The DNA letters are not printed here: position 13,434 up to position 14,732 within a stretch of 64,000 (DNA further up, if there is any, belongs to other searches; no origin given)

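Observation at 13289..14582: SIR2-like (DUF4917-type) gene plus a DUF2188 gene appended to the rmlDBC operon in a lower-GC islet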

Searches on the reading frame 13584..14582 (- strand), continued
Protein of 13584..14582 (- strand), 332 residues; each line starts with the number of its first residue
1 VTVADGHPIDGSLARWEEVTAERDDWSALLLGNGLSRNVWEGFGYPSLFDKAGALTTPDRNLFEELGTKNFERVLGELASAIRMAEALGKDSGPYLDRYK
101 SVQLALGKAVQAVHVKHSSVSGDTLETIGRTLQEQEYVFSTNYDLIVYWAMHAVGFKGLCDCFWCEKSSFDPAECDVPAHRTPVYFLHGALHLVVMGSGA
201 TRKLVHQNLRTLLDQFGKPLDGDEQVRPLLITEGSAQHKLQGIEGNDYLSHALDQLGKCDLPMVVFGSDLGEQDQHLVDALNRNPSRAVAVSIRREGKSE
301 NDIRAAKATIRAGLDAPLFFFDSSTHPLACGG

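Call 22: predict_structure(alignment_id=A1)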
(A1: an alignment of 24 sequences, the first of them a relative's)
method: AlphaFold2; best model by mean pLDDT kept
length: 332 residues; sequences in the alignment: 24
mean_pLDDT: 82.7   pTM: 0.83
mean pLDDT of the five models: 82.7, 81.8, 80.7, 78.4, 77.3
residues with pLDDT >= 90: 120; 70-90: 164; 50-70: 44; < 50: 4
segments of 3 or more residues with pLDDT < 50: 1-3
pLDDT, mean of each block of 10 residues (from residue 1): 62 92 91 81 66 83 88 79 86 88 81 67 89 95 80 89 76 83 87 77 71 69 71 65 82 94 92 88 95 92 94 93 89 47
secondary structure, 60 per line:
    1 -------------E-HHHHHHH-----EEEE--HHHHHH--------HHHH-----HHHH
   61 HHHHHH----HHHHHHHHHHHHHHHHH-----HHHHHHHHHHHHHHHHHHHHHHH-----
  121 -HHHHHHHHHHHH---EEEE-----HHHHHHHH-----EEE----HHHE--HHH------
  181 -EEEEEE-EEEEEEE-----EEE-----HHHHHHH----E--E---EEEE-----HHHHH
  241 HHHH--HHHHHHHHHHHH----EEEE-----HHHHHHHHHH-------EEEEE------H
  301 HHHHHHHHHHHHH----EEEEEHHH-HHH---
elements in order: H16-22 E28-31 H34-39 H48-51 H57-66 H71-87 H93-115 H122-133 E137-140 H146-153 E159-161 E182-187 E189-195 E201-203 H209-215 E227-230 H236-244 H247-258 E263-266 H272-281 E289-293 H300-313 E318-322

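Call 27: fold_search(model_id=the predicted structure, library=pdb)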
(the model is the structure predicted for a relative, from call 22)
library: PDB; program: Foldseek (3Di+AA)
matches with E <= 10: 443; with E <= 0.001: 46
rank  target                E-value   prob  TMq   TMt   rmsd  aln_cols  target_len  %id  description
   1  8sub_B                8.4e-11  1.00  0.53  0.46   8.6       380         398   16  E. coli SIR2-HerA complex (dodecamer SIR2 pentamer HerA) (released 2023-12-27)
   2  8sub_A                1.9e-10  1.00  0.58  0.50   7.5       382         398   15  E. coli SIR2-HerA complex (dodecamer SIR2 pentamer HerA) (released 2023-12-27)
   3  8sub_J                2.0e-10  1.00  0.51  0.44   8.0       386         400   17  E. coli SIR2-HerA complex (dodecamer SIR2 pentamer HerA) (released 2023-12-27)
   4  8sub_K                2.4e-10  1.00  0.57  0.49   7.7       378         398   16  E. coli SIR2-HerA complex (dodecamer SIR2 pentamer HerA) (released 2023-12-27)
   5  8sub_G                2.7e-10  1.00  0.57  0.51   7.6       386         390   16  E. coli SIR2-HerA complex (dodecamer SIR2 pentamer HerA) (released 2023-12-27)
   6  8sub_D                3.0e-10  1.00  0.54  0.47   8.4       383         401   17  E. coli SIR2-HerA complex (dodecamer SIR2 pentamer HerA) (released 2023-12-27)
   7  8sub_E                3.0e-10  1.00  0.52  0.45   8.3       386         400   17  E. coli SIR2-HerA complex (dodecamer SIR2 pentamer HerA) (released 2023-12-27)
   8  8sub_F                3.5e-10  1.00  0.56  0.49   7.3       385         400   15  E. coli SIR2-HerA complex (dodecamer SIR2 pentamer HerA) (released 2023-12-27)
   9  8suw_B                5.2e-10  1.00  0.52  0.45   8.4       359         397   17  E. coli SIR2-HerA complex (dodecamer SIR2 bound 4 protomers of HerA) (released 2024-03-27)
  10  8uae_B                6.2e-10  1.00  0.58  0.52   7.1       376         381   15  E. coli Sir2_HerA complex (12:6) with ATPgamaS (released 2023-12-27)
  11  8suw_J                6.5e-10  1.00  0.53  0.46   8.3       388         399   16  E. coli SIR2-HerA complex (dodecamer SIR2 bound 4 protomers of HerA) (released 2024-03-27)
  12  8sub_I                6.9e-10  1.00  0.56  0.49   8.0       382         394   16  E. coli SIR2-HerA complex (dodecamer SIR2 pentamer HerA) (released 2023-12-27)
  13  8uae_F                1.1e-09  1.00  0.55  0.49   7.4       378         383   16  E. coli Sir2_HerA complex (12:6) with ATPgamaS (released 2023-12-27)
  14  8j4u_G                1.3e-09  1.00  0.56  0.49   7.9       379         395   16  Structure of HerA-Sir2 complex from Escherichia coli Nezha system (released 2024-01-03)
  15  8su9_D                1.3e-09  1.00  0.57  0.49   7.4       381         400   15  E. coli SIR2-HerA complex (hexamer HerA bound with dodecamer Sir2) (released 2024-03-27)
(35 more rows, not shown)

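Call 28: search_solved_structures(query=A1, max_evalue=10, show_alignments=5)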
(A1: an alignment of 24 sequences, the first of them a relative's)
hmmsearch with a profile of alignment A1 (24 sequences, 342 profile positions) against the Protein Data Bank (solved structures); distinct sequences matched with E-value up to 10: 2.
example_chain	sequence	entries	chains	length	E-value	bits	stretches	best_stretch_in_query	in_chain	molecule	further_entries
2fxa_A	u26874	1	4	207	0.33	13.2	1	164-227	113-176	Protease production regulatory protein hpr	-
8w9l_A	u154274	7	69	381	1.3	11.3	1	137-195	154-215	SIR2-like domain-containing protein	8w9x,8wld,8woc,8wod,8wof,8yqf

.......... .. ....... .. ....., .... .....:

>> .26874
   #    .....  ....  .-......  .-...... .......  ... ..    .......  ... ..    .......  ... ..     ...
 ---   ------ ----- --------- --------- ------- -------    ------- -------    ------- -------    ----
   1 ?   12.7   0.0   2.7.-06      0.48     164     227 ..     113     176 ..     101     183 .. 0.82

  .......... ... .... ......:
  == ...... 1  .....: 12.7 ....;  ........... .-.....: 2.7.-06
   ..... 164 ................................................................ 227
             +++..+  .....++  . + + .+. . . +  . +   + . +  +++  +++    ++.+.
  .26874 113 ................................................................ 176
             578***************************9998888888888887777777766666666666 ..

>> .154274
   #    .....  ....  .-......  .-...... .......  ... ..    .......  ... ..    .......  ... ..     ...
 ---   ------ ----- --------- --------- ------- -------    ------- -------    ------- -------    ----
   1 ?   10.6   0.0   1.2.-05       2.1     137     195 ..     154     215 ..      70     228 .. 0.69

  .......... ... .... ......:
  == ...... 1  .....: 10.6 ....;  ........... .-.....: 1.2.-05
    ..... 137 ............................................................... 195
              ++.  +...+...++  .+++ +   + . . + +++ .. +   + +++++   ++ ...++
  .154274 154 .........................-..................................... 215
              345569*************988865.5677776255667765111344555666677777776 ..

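Call 29: search_protein_representatives(protein=window:13584-14582:-)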
Query: 332 residues. Proteins with E-value up to 0.001 (for the whole library): 2157; up to 1e-10: 1391; up to 1e-30: 352. The best 150 are listed.
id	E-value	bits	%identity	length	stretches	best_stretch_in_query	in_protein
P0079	2.0e-109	382.4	61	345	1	7-329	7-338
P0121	3.8e-89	315.8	50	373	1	2-329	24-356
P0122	9.4e-88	311.2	50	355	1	6-329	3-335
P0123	1.0e-83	297.9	51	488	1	7-329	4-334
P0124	4.8e-81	289.1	53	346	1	55-331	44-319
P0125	1.4e-80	287.6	50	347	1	12-332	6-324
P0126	7.9e-80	285.1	48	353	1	6-329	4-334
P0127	3.1e-79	283.2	47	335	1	4-329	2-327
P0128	7.2e-77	275.4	50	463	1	3-330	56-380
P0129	7.8e-76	272.0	51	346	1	6-329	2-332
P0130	3.2e-74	266.7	48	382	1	7-329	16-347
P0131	4.1e-74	266.4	49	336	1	13-329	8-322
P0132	2.4e-70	254.0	45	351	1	12-329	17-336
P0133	6.1e-70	252.7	45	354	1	4-329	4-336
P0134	9.3e-70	252.0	51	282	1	5-270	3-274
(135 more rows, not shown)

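Call 31: search_dna_similar(query=window:13584-14582:-, collection=plasmids, mode=protein, max_rows=40, max_evalue=0.00001)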
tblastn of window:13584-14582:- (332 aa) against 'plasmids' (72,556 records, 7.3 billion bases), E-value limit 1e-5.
Records with a match: 36; places in all: 37; records where one place covers at least 80% of the query: 32.
Best place of each record, by identity: <60% 36.
By first word of the organism name: Leptospira 15; Moraxella 2; Deinococcus 2; Pseudomonas 2; Escherichia 2; Rhizobium 2; Bacillus 1; Vibrio 1; Azotobacter 1; Ralstonia 1; and 7 more.
By predicted mobility (MOB-suite, as given by PLSDB): non-mobilizable 26; conjugative 6; mobilizable 4.
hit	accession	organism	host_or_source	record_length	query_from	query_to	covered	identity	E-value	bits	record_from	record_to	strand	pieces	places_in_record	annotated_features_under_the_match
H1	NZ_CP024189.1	Moraxella osloensis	single cell,skin swab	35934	9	328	96%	35.6%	1e-48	182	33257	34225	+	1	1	DUF4917 family protein | replication initiation protein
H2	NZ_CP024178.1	Moraxella osloensis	Homo sapiens,single cell,skin swab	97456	9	328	96%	35.6%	1e-48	182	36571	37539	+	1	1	DUF4917 family protein | replication initiation protein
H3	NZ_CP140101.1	Deinococcus sp. AB2017081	pure culture,soil near an iron factory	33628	29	332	92%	32.8%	2e-40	158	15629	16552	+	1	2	DUF4917 family protein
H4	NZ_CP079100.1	Bacillus velezensis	cell culture,mangrove sediments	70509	12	325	95%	31.3%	6e-29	124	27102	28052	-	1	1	DUF4917 family protein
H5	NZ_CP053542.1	Vibrio europaeus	Argopecten purpuratus,Shellfish hatchery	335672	13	328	95%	30.8%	1e-37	150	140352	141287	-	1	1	DUF4917 family protein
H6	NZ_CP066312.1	Azotobacter chroococcum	single,soil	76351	16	325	93%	31.1%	3e-22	105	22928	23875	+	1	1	DUF4917 family protein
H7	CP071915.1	Ralstonia solanacearum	Pogostemon cablin,Single strain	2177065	16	325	93%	30.5%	8e-22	103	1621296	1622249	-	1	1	DUF4917 family protein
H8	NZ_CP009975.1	Pseudomonas putida S12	soil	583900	13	325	94%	29.9%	1e-19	97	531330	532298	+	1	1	DUF4917 family protein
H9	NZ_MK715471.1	Aliarcobacter cryaerophilus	Greenshell mussel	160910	13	325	94%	29.1%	4e-19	96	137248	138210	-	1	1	DUF4917 family protein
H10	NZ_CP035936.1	Acinetobacter cumulans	Pure Culture,Sewage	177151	13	325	94%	27.9%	3e-17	90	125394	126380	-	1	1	DUF4917 family protein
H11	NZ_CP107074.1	Brucella abortus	Bovine,cell culture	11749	16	295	84%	31.1%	3e-17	90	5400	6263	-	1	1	DUF4917 family protein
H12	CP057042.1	Escherichia coli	culture,Pooled cattle faecal samples ...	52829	8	295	87%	29.7%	9e-19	94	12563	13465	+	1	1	DUF4917 family protein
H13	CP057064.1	Escherichia coli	culture,Pooled cattle faecal samples ...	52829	8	295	87%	29.7%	9e-19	94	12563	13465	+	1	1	DUF4917 family protein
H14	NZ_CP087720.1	Roseomonas sp. OT10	single cell,human skin swab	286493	29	325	89%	28.0%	5e-20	98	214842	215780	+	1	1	DUF4917 family protein | recombinase family protein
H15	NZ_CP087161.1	Pseudomonas sp. CIP-10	-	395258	16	295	84%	29.6%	9e-12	74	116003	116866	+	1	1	DUF4917 family protein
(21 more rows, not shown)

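Call 32: search_dna_similar(query=window:13584-14582:-, collection=phages, mode=protein, max_rows=20, max_evalue=0.001)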
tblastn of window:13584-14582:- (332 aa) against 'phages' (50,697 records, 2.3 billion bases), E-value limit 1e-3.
No match.

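Call 33: get_annotated_region(hit=H3, flank=5000)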
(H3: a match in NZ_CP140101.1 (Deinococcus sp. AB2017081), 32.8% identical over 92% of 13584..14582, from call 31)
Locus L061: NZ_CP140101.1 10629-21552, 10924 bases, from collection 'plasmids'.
description: Deinococcus sp. AB2017081 plasmid unnamed3, complete sequence
organism: Deinococcus sp. AB2017081 (NCBI taxid 3093660)
taxonomy: Bacteria; Deinococcota; Deinococci; Deinococcales; Deinococcaceae; Deinococcus; Deinococcus sp. AB2017081
host: -; source: pure culture,soil near an iron factory; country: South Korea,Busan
typing (MOB-suite, as given by PLSDB): non-mobilizable
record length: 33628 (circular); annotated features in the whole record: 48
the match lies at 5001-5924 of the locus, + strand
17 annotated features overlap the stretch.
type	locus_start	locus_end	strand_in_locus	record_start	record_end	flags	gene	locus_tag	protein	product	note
CDS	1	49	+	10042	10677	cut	-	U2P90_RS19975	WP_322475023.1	hypothetical protein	-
CDS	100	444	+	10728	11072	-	-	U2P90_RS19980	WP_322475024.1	hypothetical protein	-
CDS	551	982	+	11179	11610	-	-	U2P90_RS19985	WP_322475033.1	hypothetical protein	-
CDS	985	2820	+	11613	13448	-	-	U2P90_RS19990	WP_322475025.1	type IV secretory system conjugative DNA transfer family protein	-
CDS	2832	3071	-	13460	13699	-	-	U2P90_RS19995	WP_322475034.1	hypothetical protein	-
CDS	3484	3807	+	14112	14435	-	-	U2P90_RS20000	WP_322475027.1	hypothetical protein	-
CDS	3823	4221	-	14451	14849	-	-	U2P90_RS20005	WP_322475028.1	hypothetical protein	-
CDS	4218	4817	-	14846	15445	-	-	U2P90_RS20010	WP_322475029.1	ParA family protein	-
CDS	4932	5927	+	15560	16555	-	-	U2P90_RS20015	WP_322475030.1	DUF4917 family protein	-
CDS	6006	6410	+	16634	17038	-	-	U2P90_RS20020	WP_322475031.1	hypothetical protein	-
CDS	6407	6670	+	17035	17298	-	-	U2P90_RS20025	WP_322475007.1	hypothetical protein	-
CDS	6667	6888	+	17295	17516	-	-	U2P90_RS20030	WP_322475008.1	helix-turn-helix domain-containing protein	-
CDS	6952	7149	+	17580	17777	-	-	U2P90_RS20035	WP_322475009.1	hypothetical protein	-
CDS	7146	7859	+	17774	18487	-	-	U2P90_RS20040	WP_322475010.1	hypothetical protein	-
CDS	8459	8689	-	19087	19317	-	-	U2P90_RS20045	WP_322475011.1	helix-turn-helix domain-containing protein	-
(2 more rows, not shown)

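Call 34: get_annotated_region(hit=H1, flank=5000)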
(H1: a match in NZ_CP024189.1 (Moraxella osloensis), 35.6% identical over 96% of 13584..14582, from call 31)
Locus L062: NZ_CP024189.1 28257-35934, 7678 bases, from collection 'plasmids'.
description: Moraxella osloensis strain TT16 plasmid p4, complete sequence
organism: Moraxella osloensis (NCBI taxid 34062)
taxonomy: Bacteria; Pseudomonadota; Gammaproteobacteria; Moraxellales; Moraxellaceae; Moraxella; Moraxella osloensis
host: -; source: single cell,skin swab; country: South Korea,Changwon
typing (MOB-suite, as given by PLSDB): mobilizable; relaxase MOBP
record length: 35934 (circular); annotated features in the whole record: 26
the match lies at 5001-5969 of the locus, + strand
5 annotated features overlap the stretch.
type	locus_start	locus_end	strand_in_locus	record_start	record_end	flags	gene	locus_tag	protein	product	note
CDS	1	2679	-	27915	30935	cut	-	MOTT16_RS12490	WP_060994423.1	Tn3 family transposase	-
CDS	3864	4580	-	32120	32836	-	-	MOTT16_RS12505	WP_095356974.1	HaeIII family restriction endonuclease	-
CDS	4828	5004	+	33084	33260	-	-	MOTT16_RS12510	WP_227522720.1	replication initiation protein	-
CDS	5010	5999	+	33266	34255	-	-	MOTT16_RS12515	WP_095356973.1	DUF4917 family protein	-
CDS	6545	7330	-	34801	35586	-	-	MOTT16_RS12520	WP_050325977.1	tetratricopeptide repeat protein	-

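Call 35: get_annotated_region(hit=H12, flank=5000)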
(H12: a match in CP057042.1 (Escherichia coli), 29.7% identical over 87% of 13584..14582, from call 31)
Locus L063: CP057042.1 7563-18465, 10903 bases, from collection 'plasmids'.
description: Escherichia coli strain RHB39-C22 plasmid pRHB39-C22_3, complete sequence
organism: Escherichia coli (NCBI taxid 562)
taxonomy: Bacteria; Pseudomonadota; Gammaproteobacteria; Enterobacterales; Enterobacteriaceae; Escherichia; Escherichia coli
host: -; source: culture,Pooled cattle faecal samples collected from floor of farm; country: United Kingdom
typing (MOB-suite, as given by PLSDB): conjugative; replicon IncI-gamma/K1; relaxase MOBP; mating-pair formation MPF_I
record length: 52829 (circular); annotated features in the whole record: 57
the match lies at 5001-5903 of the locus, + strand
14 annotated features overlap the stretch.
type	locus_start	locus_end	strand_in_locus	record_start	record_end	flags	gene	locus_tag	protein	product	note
CDS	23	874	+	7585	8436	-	-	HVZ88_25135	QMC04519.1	DUF4942 domain-containing protein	-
CDS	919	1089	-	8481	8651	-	-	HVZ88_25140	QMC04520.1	helix-turn-helix domain-containing protein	-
CDS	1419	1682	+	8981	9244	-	-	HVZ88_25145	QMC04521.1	hypothetical protein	-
CDS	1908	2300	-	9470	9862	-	-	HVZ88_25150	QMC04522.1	mobilization protein MobC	-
CDS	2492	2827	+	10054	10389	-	-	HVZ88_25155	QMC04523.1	mobilization protein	-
CDS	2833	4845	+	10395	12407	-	-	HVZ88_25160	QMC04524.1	relaxase/mobilization nuclease domain-containing protein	-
CDS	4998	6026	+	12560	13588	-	-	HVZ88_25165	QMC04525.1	DUF4917 family protein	-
CDS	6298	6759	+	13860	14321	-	-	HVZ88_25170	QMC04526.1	helix-turn-helix domain-containing protein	-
CDS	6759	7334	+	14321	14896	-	-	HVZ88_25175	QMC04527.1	PIN domain-containing protein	-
CDS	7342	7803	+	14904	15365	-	-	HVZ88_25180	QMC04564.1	hypothetical protein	-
CDS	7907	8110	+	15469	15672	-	-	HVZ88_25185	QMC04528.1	type II toxin-antitoxin system VapB family antitoxin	-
CDS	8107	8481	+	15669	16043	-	-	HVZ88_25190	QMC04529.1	PIN domain-containing protein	-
CDS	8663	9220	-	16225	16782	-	-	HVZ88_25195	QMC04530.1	Ail/Lom family outer membrane beta-barrel protein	-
CDS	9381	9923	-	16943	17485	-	-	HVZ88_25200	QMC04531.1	hypothetical protein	-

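Call 52: find_related_loci(query=A3, collection=metagenome_contigs, flank=4000)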
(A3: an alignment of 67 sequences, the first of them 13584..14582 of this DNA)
Query A3 (332 aa) in metagenome_contigs; peptide patterns used: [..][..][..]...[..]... (x = any residue, [..] = any of these).
599 stretches matched a pattern (row limit reached: there are more); 590 encode a relative of the query (tblastn E <= 1e-3); the best 80 are kept; 80 distinct loci.
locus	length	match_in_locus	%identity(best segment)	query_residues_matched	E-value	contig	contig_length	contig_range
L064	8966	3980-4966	83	2-330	0e+0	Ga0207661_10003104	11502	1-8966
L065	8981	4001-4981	83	5-331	0e+0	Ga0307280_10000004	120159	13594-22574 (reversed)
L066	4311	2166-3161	77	4-329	0e+0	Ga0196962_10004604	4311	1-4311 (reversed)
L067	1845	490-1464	52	6-332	3e-108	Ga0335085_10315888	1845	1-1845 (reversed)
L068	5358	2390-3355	52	10-331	1e-99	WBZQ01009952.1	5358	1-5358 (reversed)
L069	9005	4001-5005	51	3-332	4e-99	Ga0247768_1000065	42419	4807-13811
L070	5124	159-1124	52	10-332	1e-98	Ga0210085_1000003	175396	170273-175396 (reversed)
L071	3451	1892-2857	53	8-330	8e-100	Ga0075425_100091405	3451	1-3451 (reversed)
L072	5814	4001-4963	52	6-328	1e-98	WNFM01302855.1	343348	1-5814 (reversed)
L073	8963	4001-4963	51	6-328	2e-98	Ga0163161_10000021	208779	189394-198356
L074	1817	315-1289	51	6-332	5e-104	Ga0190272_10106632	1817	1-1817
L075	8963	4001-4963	51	6-328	3e-98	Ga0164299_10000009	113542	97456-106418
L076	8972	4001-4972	51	10-332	3e-97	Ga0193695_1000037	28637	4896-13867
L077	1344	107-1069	50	6-328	2e-105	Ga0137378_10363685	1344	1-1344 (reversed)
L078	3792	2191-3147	51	10-328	2e-98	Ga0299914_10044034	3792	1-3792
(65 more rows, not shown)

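Call 53: find_related_loci(query=A3, collection=viral_contigs, flank=6000)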
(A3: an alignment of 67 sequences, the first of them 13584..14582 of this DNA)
Query A3 (332 aa) in viral_contigs; peptide patterns used: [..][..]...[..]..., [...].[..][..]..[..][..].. (x = any residue, [..] = any of these).
76 stretches matched a pattern; 51 encode a relative of the query (tblastn E <= 1e-3); 51 distinct loci.
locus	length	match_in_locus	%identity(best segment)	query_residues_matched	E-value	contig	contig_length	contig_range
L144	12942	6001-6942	39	13-328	2e-58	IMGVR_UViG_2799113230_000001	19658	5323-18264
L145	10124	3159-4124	39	9-330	2e-57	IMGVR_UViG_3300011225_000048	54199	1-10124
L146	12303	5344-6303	40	9-329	5e-54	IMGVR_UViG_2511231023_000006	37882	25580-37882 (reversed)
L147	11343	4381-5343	36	9-329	3e-46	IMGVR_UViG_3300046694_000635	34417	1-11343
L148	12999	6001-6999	34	4-330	8e-44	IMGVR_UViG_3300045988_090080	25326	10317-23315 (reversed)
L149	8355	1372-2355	33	10-330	2e-42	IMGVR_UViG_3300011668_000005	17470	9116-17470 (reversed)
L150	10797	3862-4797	31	13-328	4e-42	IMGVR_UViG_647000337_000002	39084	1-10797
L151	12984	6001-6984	33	10-330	1e-41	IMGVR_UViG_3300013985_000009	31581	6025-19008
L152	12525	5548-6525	34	6-329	1e-40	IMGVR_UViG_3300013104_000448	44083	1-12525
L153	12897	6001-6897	29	39-325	6e-35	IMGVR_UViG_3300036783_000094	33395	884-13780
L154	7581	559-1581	28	10-331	4e-32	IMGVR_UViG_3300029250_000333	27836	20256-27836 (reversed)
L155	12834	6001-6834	31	28-293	1e-30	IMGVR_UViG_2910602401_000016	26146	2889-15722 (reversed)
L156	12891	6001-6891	30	29-325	1e-30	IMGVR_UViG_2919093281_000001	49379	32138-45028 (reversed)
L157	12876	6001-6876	27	43-325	4e-30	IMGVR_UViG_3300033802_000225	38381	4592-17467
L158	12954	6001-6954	31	13-324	4e-30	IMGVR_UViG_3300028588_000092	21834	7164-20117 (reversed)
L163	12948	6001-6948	27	29-325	3e-26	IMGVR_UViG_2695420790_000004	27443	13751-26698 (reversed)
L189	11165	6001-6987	27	29-325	4e-18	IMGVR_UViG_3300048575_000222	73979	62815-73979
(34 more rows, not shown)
